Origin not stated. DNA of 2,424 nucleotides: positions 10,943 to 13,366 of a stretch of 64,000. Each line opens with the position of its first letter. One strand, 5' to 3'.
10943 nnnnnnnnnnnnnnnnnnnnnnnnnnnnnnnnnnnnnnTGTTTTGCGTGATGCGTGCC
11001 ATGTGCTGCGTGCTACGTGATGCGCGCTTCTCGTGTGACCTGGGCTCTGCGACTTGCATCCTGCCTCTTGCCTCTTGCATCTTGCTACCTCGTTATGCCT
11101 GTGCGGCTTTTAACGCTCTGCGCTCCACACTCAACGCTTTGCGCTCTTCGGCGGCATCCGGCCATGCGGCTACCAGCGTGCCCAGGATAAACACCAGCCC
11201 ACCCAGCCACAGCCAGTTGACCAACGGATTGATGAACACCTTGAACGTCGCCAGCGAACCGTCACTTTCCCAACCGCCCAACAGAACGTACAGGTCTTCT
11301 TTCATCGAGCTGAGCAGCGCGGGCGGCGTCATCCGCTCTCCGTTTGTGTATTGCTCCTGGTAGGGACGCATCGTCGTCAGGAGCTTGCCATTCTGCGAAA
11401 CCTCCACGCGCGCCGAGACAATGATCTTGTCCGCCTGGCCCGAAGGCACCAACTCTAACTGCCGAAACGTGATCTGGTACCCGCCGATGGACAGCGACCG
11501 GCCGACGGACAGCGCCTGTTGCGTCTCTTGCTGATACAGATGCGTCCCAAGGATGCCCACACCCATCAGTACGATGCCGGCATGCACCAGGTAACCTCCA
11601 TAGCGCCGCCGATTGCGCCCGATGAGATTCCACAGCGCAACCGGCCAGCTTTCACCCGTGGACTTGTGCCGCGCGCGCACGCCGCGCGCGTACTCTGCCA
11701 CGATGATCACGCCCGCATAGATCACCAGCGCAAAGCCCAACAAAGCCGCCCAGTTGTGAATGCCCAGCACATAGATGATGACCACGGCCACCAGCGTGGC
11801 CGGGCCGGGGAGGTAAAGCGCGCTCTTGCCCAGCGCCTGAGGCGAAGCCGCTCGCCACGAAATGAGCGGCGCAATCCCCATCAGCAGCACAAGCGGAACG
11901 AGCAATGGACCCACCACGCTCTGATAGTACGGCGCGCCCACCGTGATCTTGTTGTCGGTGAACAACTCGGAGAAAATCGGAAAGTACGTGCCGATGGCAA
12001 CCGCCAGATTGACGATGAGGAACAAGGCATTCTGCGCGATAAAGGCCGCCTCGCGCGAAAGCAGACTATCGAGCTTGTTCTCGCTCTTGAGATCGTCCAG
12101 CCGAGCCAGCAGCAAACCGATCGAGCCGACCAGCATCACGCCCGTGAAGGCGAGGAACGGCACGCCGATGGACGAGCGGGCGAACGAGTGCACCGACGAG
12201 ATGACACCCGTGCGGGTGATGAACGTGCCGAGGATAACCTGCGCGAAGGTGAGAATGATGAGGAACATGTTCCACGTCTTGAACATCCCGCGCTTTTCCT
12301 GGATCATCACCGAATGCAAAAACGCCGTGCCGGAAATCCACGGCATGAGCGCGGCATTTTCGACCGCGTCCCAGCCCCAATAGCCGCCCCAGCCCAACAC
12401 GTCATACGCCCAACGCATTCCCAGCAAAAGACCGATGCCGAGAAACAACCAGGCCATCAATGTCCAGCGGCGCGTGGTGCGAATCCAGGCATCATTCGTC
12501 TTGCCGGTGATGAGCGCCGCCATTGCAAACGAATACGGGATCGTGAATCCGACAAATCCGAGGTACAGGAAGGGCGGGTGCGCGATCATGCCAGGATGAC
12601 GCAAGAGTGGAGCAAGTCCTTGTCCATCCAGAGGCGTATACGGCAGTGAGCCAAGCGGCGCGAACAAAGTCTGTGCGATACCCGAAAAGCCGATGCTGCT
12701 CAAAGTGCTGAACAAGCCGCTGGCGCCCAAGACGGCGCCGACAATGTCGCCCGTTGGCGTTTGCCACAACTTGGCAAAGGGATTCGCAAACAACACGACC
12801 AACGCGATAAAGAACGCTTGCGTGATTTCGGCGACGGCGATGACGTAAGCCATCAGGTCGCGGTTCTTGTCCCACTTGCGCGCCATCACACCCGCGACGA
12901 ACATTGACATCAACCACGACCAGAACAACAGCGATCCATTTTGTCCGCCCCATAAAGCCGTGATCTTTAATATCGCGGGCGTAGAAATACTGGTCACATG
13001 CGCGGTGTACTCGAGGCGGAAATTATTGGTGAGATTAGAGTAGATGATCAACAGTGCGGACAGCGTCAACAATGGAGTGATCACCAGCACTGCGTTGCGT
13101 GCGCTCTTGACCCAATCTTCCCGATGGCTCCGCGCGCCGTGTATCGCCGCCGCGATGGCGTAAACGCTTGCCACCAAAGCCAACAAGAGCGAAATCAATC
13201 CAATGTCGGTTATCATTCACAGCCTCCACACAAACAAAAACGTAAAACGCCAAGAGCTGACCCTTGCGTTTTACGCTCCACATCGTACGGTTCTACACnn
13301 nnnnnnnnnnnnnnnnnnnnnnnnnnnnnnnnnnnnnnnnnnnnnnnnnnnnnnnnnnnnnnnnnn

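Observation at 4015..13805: Complete System I cytochrome c maturation operon carrying two extra genes that share a juxtamembrane tail motif with CcmH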

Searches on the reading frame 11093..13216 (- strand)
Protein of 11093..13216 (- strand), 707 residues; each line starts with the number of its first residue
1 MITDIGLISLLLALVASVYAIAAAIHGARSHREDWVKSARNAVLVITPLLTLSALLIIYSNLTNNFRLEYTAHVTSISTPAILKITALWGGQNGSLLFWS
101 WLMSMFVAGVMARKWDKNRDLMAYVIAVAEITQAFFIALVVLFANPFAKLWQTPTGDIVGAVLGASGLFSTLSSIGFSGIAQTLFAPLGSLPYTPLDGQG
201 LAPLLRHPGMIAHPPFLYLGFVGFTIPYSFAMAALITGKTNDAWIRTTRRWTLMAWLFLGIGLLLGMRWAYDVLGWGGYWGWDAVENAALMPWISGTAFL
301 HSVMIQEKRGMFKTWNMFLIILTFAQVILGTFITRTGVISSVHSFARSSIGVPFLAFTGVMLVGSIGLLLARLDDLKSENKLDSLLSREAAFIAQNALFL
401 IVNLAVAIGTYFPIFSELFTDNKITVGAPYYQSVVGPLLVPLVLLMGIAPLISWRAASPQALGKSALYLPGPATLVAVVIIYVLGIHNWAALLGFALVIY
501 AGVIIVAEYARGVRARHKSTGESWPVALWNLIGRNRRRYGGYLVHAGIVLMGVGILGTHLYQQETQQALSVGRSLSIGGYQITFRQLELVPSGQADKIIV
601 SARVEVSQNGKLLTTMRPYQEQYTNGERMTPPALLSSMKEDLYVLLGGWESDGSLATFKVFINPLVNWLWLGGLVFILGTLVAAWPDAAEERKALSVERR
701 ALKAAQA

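Call 3: search_protein_families(library=pfam, proteins=[window:11093-13216:-], max_evalue=0.01)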
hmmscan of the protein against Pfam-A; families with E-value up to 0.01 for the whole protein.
window:11093-13216:- (707 aa): 2 families
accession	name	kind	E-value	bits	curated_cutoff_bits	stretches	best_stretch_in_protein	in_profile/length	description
PF16327.10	CcmF_C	-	1.9e-54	185.5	28.7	1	355-684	1-320/323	Cytochrome c-type biogenesis protein CcmF C-terminal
PF01578.25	Cytochrom_C_asm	-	1.3e-32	113.6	29.9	1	91-336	3-206/212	Cytochrome C assembly protein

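Call 4: search_protein_families(library=ncbifam, proteins=[window:11093-13216:-], max_evalue=0.01)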
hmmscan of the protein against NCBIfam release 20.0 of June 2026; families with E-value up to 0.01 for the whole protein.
window:11093-13216:- (707 aa): 4 families
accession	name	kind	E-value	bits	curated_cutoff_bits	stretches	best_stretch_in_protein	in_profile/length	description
TIGR00353.1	nrfE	subfamily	2.6e-125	419.5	569.05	2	191-685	99-573/578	heme lyase CcmF/NrfE family subunit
TIGR03145.1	cyt_nit_nrfE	subfamily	5.2e-119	398.7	927.3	2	190-685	150-631/631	heme lyase NrfEFG subunit NrfE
NF007691.0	PRK10369.1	subfamily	4.1e-93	313.1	394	2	195-686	156-567/573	heme lyase NrfEFG subunit NrfE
TIGR03144.1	cytochr_II_ccsB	equivalog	1.9e-08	34.4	187.6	1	249-344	161-250/252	c-type cytochrome biogenesis protein CcsB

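Call 48: search_dna_similar(query=window:11093-13216:-, collection=plasmids, mode=protein, max_rows=40, rows=spread)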
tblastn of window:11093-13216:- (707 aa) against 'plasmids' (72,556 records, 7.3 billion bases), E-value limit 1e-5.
Records with a match: 201; places in all: 207; records where one place covers at least 80% of the query: 179.
Best place of each record, by identity: <60% 201.
By first word of the organism name: Rhizobium 44; Phaeobacter 18; Escherichia 11; Sulfitobacter 7; Dinoroseobacter 6; Roseovarius 6; Burkholderia 6; Sinorhizobium 6; Ruegeria 5; Cupriavidus 5; and 54 more.
By predicted mobility (MOB-suite, as given by PLSDB): non-mobilizable 117; conjugative 66; mobilizable 18.
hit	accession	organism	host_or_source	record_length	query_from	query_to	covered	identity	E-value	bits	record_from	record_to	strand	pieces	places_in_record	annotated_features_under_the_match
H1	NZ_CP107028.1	Cytobacillus firmus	whole organism,soil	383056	29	693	94%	38.1%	5e-135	446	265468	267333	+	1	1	heme lyase CcmF/NrfE family subunit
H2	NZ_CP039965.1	Pseudorhodobacter turbinis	single bacterial isolate,Turban shell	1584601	35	703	95%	32.0%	4e-79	283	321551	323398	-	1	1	record has no annotation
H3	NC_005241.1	Cupriavidus necator H16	-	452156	35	707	95%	31.5%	6e-75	271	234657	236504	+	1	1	heme lyase CcmF/NrfE family subunit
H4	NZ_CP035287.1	Paracoccus versutus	whole organism,soil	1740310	35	683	92%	32.2%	1e-86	305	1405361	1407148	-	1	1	none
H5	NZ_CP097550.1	Dinoroseobacter shibae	Alexandrium ostenfeldii,pure culture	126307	35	705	95%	31.1%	3e-82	293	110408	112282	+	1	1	heme lyase CcmF/NrfE family subunit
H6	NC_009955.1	Dinoroseobacter shibae DFL 12 = DSM 16493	-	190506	35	705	95%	31.1%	3e-82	293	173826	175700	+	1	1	heme lyase CcmF/NrfE family subunit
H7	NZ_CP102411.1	Ruegeria sp. YS9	seaweed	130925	35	683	92%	32.1%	9e-90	315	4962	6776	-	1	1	heme lyase CcmF/NrfE family subunit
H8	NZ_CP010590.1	Phaeobacter gallaeciensis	cell culture,clam larvae aquaculture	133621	35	706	95%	30.8%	2e-82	293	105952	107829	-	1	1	heme lyase CcmF/NrfE family subunit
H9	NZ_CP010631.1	Phaeobacter inhibens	cell culture,clam larvae aquaculture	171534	35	706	95%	30.8%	2e-82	293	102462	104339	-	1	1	heme lyase CcmF/NrfE family subunit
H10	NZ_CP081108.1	Ruegeria sp. B32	-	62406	35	683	92%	31.8%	3e-84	298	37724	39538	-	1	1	heme lyase CcmF/NrfE family subunit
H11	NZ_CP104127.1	Sinorhizobium sp. M103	Phaseolus vulgaris,cell ...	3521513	39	704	94%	30.9%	8e-72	262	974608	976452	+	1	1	none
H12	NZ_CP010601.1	Phaeobacter inhibens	cell culture,clam larvae aquaculture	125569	35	706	95%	30.7%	1e-80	288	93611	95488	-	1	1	heme lyase CcmF/NrfE family subunit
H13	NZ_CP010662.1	Phaeobacter inhibens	cell culture,clam larvae aquaculture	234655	35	706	95%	30.7%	1e-80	288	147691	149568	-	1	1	heme lyase CcmF/NrfE family subunit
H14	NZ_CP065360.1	Ruegeria sp. SCSIO 43209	Galaxea fascicularis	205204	35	683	92%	31.7%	2e-89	314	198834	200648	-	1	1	heme lyase CcmF/NrfE family subunit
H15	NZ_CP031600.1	Roseovarius indicus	pure culture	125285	32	679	92%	31.7%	8e-85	300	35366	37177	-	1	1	heme lyase CcmF/NrfE family subunit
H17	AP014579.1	Burkholderia sp. RPE67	Riptortus pedestris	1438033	29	684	93%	31.0%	2e-63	237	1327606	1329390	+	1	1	ccmF: cytochrome c-type biogenesis protein CcmF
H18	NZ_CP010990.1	Pseudonocardia sp. EC080625-04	Apterostigma dentigerum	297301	49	670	88%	32.6%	2e-82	293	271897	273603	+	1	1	cytochrome c-type biogenesis CcmF C-terminal domain-containing protein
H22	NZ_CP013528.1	Rhizobium phaseoli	Phaseolus vulgaris,Whole ...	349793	29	707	96%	29.6%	1e-71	261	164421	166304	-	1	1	heme lyase CcmF/NrfE family subunit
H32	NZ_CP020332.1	Martelella mediterranea DSM 17316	-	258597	35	671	90%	30.5%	4e-74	269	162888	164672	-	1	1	heme lyase CcmF/NrfE family subunit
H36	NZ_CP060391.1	Psychrobacter sp. KCTC 72983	single cell,Antarctic soil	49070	191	683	70%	33.3%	2e-70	258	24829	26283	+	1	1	none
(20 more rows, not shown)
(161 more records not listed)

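Call 50: get_annotated_region(hit=H3, flank=7000)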
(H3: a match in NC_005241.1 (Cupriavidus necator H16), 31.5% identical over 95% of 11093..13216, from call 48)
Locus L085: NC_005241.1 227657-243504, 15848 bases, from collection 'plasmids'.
description: Cupriavidus necator H16 megaplasmid pHG1, complete sequence
organism: Cupriavidus necator H16 (NCBI taxid 381666)
taxonomy: Bacteria; Pseudomonadota; Betaproteobacteria; Burkholderiales; Burkholderiaceae; Cupriavidus; Cupriavidus necator; Cupriavidus necator H16
host: -; source: -; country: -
typing (MOB-suite, as given by PLSDB): conjugative; replicon rep_cluster_120; relaxase MOBH,MOBP; mating-pair formation MPF_T
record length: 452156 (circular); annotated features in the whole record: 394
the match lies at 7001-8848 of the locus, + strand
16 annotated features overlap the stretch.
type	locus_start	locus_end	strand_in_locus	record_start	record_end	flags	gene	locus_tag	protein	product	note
CDS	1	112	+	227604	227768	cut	napE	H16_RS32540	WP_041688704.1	periplasmic nitrate reductase, NapE protein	GO:0042126 - nitrate metabolic process [Evidence IEA]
CDS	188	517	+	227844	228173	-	-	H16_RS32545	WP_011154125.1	chaperone NapD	-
CDS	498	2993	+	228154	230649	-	napA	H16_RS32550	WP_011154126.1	periplasmic nitrate reductase subunit alpha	GO:0042126 - nitrate metabolic process [Evidence IEA]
CDS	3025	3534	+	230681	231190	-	-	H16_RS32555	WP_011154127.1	nitrate reductase cytochrome c-type subunit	-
CDS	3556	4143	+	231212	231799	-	-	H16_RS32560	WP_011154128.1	NapC/NirT family cytochrome c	-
CDS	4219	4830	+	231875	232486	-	ccmA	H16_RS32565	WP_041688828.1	cytochrome c biogenesis heme-transporting ATPase CcmA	GO:0017004 - cytochrome complex assembly [Evidence IEA]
CDS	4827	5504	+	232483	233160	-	ccmB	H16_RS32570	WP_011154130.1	heme exporter protein CcmB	GO:0015886 - heme transport [Evidence IEA]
CDS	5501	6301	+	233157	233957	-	-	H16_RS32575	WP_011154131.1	heme ABC transporter permease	-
CDS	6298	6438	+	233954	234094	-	ccmD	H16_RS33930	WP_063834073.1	heme exporter protein CcmD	GO:0017004 - cytochrome complex assembly [Evidence IEA]; GO:0015886 - heme transport [Evidence IEA]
CDS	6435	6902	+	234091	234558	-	ccmE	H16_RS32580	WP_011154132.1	cytochrome c maturation protein CcmE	GO:0017004 - cytochrome complex assembly [Evidence IEA]; GO:0017003 - protein-heme linkage [Evidence IEA]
CDS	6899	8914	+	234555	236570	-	-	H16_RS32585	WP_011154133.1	heme lyase CcmF/NrfE family subunit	-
CDS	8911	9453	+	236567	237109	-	-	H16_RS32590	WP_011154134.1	DsbE family thiol:disulfide interchange protein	-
CDS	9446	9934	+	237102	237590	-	-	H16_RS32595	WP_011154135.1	cytochrome c-type biogenesis protein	-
CDS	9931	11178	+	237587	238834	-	ccmI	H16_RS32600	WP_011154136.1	c-type cytochrome biogenesis protein CcmI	GO:0017004 - cytochrome complex assembly [Evidence IEA]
CDS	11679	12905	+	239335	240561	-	-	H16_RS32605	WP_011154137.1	acyl-CoA dehydrogenase family protein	-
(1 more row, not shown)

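Call 51: get_annotated_region(hit=H22, flank=6000)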
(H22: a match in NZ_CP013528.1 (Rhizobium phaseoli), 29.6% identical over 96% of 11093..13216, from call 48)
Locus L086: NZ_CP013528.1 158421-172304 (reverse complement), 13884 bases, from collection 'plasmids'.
description: Rhizobium phaseoli strain R723 plasmid pRphaR723a, complete sequence
organism: Rhizobium phaseoli (NCBI taxid 396)
taxonomy: Bacteria; Pseudomonadota; Alphaproteobacteria; Hyphomicrobiales; Rhizobiaceae; Rhizobium; Rhizobium phaseoli
host: -; source: Phaseolus vulgaris,Whole organism,Legume rhizosphere,legume-root nodule; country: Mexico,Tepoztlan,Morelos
typing (MOB-suite, as given by PLSDB): non-mobilizable; replicon rep_cluster_841
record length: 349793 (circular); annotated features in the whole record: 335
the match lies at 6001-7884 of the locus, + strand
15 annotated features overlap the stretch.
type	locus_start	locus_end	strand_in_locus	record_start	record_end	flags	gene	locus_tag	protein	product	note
CDS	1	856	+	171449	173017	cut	ccoG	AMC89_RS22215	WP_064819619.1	cytochrome c oxidase accessory protein CcoG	GO:0008535 - respiratory chain complex IV assembly [Evidence IEA]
CDS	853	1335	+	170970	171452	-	-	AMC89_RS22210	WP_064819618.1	FixH family protein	-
CDS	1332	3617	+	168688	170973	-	-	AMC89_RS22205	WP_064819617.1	cation-translocating P-type ATPase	-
CDS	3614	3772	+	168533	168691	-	ccoS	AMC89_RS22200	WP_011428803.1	cbb3-type cytochrome oxidase assembly protein CcoS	GO:0008535 - respiratory chain complex IV assembly [Evidence IEA]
CDS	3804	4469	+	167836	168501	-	-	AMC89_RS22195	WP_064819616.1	Crp/Fnr family transcriptional regulator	GO:0006355 - regulation of DNA-templated transcription [Evidence IEA]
CDS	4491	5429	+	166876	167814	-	ccmI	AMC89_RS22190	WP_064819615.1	c-type cytochrome biogenesis protein CcmI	GO:0017004 - cytochrome complex assembly [Evidence IEA]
CDS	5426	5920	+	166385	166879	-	ccmE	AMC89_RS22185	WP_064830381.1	cytochrome c maturation protein CcmE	GO:0017004 - cytochrome complex assembly [Evidence IEA]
CDS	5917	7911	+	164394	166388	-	-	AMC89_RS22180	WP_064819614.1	heme lyase CcmF/NrfE family subunit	-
CDS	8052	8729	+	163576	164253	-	-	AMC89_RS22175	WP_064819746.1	CBS domain-containing protein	-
CDS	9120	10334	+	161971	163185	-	hemA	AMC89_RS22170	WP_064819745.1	5-aminolevulinate synthase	GO:0006783 - heme biosynthetic process [Evidence IEA]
CDS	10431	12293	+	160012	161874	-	-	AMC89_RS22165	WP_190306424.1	ABC transporter transmembrane domain-containing protein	GO:0055085 - transmembrane transport [Evidence IEA]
CDS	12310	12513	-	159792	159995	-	-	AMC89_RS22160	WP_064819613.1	hypothetical protein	-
CDS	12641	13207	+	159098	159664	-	-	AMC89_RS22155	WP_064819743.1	hypothetical protein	-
CDS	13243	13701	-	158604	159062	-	-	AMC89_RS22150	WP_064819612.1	pyridoxamine 5'-phosphate oxidase family protein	-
CDS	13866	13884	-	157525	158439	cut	-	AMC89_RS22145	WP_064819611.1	SMP-30/gluconolactonase/LRE family protein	-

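Call 52: get_annotated_region(hit=H1, flank=8000)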
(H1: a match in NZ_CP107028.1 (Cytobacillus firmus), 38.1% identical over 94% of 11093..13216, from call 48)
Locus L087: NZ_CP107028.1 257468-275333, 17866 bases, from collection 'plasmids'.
description: Cytobacillus firmus strain M7 plasmid p1, complete sequence
organism: Cytobacillus firmus (NCBI taxid 1399)
taxonomy: Bacteria; Bacillota; Bacilli; Bacillales; Bacillaceae; Cytobacillus; Cytobacillus firmus
host: -; source: whole organism,soil; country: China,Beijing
typing (MOB-suite, as given by PLSDB): non-mobilizable
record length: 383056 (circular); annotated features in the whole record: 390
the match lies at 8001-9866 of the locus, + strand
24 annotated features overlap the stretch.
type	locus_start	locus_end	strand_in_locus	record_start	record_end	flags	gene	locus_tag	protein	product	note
CDS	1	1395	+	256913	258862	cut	qoxB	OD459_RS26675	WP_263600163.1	cytochrome aa3 quinol oxidase subunit I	GO:0015990 - electron transport coupled proton transport [Evidence IEA]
CDS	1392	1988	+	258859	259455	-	-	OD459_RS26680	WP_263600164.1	cytochrome c oxidase subunit 3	-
CDS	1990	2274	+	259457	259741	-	qoxD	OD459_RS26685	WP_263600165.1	cytochrome aa3 quinol oxidase subunit IV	GO:0015990 - electron transport coupled proton transport [Evidence IEA]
CDS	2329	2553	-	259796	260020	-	-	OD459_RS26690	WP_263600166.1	hypothetical protein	-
CDS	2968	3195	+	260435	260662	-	-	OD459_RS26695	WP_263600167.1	hypothetical protein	-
CDS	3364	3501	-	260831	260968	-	-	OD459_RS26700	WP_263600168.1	hypothetical protein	-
CDS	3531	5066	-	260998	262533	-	-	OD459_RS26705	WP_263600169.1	Na+/H+ antiporter NhaC family protein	-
CDS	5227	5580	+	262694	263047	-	-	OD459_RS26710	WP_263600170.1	hypothetical protein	-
CDS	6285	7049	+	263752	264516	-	-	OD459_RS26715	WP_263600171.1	YwmB family TATA-box binding protein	-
CDS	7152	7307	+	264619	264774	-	-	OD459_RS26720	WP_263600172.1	SHOCT domain-containing protein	-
CDS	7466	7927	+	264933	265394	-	-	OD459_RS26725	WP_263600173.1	cytochrome c maturation protein CcmE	-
CDS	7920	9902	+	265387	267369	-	-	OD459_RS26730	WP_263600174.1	heme lyase CcmF/NrfE family subunit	-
CDS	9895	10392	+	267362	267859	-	-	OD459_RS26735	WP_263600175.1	cytochrome c-type biogenesis protein CcmH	-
CDS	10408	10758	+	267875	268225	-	-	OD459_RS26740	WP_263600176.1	hypothetical protein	-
CDS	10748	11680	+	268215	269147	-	-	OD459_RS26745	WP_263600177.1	hypothetical protein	-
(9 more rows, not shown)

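Call 53: get_annotated_region(hit=H18, flank=8000)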
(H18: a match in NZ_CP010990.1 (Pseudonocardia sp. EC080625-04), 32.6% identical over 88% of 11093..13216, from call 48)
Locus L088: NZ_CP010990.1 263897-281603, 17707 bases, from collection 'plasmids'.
description: Pseudonocardia sp. EC080625-04 plasmid pFRP1-1, complete sequence
organism: Pseudonocardia sp. EC080625-04 (NCBI taxid 1096868)
taxonomy: Bacteria; Actinomycetota; Actinomycetes; Pseudonocardiales; Pseudonocardiaceae; Pseudonocardia; Pseudonocardia sp. EC080625-04
host: -; source: Apterostigma dentigerum; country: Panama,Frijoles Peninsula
typing (MOB-suite, as given by PLSDB): mobilizable; replicon rep_cluster_235; relaxase MOBF
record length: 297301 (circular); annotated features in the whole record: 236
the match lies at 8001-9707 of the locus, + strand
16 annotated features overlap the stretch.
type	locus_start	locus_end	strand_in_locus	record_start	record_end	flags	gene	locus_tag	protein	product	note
CDS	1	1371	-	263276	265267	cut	-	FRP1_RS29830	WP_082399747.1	non-ribosomal peptide synthetase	-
CDS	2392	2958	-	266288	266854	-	-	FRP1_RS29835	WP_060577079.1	L,D-transpeptidase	-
CDS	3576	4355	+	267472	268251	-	-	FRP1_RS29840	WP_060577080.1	M23 family metallopeptidase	GO:0006508 - proteolysis [Evidence IEA]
CDS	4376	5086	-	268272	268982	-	-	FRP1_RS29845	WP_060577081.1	cytochrome c biogenesis protein CcdA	GO:0017004 - cytochrome complex assembly [Evidence IEA]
CDS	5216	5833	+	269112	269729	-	-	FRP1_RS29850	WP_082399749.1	ABC transporter ATP-binding protein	-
CDS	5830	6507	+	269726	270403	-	-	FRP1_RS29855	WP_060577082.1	heme exporter protein CcmB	GO:0017004 - cytochrome complex assembly [Evidence IEA]; GO:0015886 - heme transport [Evidence IEA]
CDS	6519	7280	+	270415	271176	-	ccsA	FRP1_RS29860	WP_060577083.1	cytochrome c biogenesis protein CcsA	GO:0017004 - cytochrome complex assembly [Evidence IEA]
CDS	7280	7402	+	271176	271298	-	-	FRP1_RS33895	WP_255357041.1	hypothetical protein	-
CDS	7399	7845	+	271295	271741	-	-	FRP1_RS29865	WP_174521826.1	cytochrome c maturation protein CcmE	-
CDS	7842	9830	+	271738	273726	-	-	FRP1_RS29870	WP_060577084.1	cytochrome c-type biogenesis CcmF C-terminal domain-containing protein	-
CDS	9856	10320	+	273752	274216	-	-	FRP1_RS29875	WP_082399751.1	cytochrome c-type biogenesis protein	-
CDS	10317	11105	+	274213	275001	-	-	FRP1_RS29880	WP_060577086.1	tetratricopeptide repeat protein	-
CDS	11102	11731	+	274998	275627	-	-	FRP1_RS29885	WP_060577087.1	redoxin domain-containing protein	-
CDS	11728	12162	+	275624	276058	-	-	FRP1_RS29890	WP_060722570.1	hypothetical protein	-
CDS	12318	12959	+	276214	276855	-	-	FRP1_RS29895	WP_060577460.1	thioredoxin domain-containing protein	-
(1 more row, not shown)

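Call 59: get_annotated_region(hit=H17, flank=5000)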
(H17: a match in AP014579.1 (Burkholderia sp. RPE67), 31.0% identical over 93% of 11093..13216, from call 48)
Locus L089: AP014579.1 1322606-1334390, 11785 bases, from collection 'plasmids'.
description: Burkholderia sp. RPE67 plasmid p1 DNA, complete genome
organism: Burkholderia sp. RPE67 (NCBI taxid 758796)
taxonomy: Bacteria; Pseudomonadota; Betaproteobacteria; Burkholderiales; Burkholderiaceae; Burkholderia; Burkholderia sp. RPE67
host: -; source: Riptortus pedestris; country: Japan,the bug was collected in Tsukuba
typing (MOB-suite, as given by PLSDB): non-mobilizable
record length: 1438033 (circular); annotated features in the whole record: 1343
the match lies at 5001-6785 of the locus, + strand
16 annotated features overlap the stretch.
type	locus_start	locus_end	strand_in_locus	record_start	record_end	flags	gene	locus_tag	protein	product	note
CDS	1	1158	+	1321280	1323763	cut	napA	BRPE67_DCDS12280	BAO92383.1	nitrate reductase precursor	-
CDS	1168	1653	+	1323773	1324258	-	napB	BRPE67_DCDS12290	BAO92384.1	periplasmic nitrate reductase, electron transfer subunit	-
CDS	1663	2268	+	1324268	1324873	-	napC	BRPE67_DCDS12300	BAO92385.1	periplasmic nitrate reductase subunit NapC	-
CDS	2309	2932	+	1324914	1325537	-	ccmA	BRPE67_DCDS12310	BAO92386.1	heme exporter protein CcmA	-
CDS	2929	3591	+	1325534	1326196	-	ccmB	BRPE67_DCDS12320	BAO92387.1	heme exporter protein B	-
CDS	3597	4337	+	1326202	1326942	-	ccmC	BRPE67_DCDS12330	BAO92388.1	heme exporter protein CcmC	-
CDS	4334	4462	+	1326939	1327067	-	-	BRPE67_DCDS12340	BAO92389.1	uncharacterized protein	-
CDS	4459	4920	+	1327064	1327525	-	ccmE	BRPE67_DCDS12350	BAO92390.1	cytochrome c-type biogenesis protein CcmE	-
CDS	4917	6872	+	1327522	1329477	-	ccmF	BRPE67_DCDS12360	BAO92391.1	cytochrome c-type biogenesis protein CcmF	-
CDS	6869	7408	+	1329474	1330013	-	dsbE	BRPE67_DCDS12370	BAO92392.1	periplasmic protein thiol-disulfide oxidoreductase DsbE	-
CDS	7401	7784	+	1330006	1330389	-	-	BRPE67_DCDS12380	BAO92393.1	cytochrome C biogenesis protein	-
CDS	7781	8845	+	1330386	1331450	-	-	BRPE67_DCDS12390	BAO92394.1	TPR repeat-containing protein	-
CDS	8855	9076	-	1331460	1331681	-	-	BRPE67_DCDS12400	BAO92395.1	uncharacterized protein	-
CDS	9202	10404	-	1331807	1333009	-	-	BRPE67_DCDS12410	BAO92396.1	2-nitropropane dioxygenase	-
CDS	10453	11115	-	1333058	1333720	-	-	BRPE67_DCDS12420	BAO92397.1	nitrate/nitrite response regulator protein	-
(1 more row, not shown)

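Call 60: get_annotated_region(hit=H6, flank=5000)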
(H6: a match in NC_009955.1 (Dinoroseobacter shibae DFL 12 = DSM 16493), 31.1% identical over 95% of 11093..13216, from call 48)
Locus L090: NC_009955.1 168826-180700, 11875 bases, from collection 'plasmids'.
description: Dinoroseobacter shibae DFL 12 = DSM 16493 plasmid pDSHI01, complete sequence
organism: Dinoroseobacter shibae DFL 12 = DSM 16493 (NCBI taxid 398580)
taxonomy: Bacteria; Pseudomonadota; Alphaproteobacteria; Rhodobacterales; Roseobacteraceae; Dinoroseobacter; Dinoroseobacter shibae; Dinoroseobacter shibae DFL 12 = DSM 16493
host: -; source: -; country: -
typing (MOB-suite, as given by PLSDB): conjugative; replicon rep_cluster_160; relaxase MOBP,MOBP; mating-pair formation MPF_T
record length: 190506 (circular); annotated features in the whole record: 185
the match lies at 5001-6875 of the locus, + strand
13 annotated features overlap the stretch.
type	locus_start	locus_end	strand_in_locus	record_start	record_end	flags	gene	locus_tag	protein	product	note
CDS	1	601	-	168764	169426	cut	-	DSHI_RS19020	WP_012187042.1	VTT domain-containing protein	-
CDS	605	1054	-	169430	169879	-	-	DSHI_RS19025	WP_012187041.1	DUF6010 family protein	-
CDS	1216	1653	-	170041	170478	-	-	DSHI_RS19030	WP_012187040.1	ion channel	-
CDS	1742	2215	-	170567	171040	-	-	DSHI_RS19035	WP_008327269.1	rhodanese-like domain-containing protein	-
CDS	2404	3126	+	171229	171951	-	-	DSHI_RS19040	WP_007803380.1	response regulator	GO:0000160 - phosphorelay signal transduction system [Evidence IEA]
CDS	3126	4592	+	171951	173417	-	-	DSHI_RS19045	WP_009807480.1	ATP-binding protein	-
CDS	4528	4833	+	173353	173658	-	-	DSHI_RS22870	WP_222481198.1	SHOCT domain-containing protein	-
CDS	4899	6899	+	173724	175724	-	-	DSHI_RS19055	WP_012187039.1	heme lyase CcmF/NrfE family subunit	-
CDS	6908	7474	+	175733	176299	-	-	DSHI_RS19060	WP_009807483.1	DsbE family thiol:disulfide interchange protein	GO:0017004 - cytochrome complex assembly [Evidence IEA]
CDS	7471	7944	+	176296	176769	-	-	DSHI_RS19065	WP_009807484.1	cytochrome c-type biogenesis protein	-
CDS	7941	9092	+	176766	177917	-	ccmI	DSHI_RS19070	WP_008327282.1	c-type cytochrome biogenesis protein CcmI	GO:0017004 - cytochrome complex assembly [Evidence IEA]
CDS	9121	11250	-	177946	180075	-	-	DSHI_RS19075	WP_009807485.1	protein-disulfide reductase DsbD domain-containing protein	-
CDS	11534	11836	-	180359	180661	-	-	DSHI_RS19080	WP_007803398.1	DUF2933 domain-containing protein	-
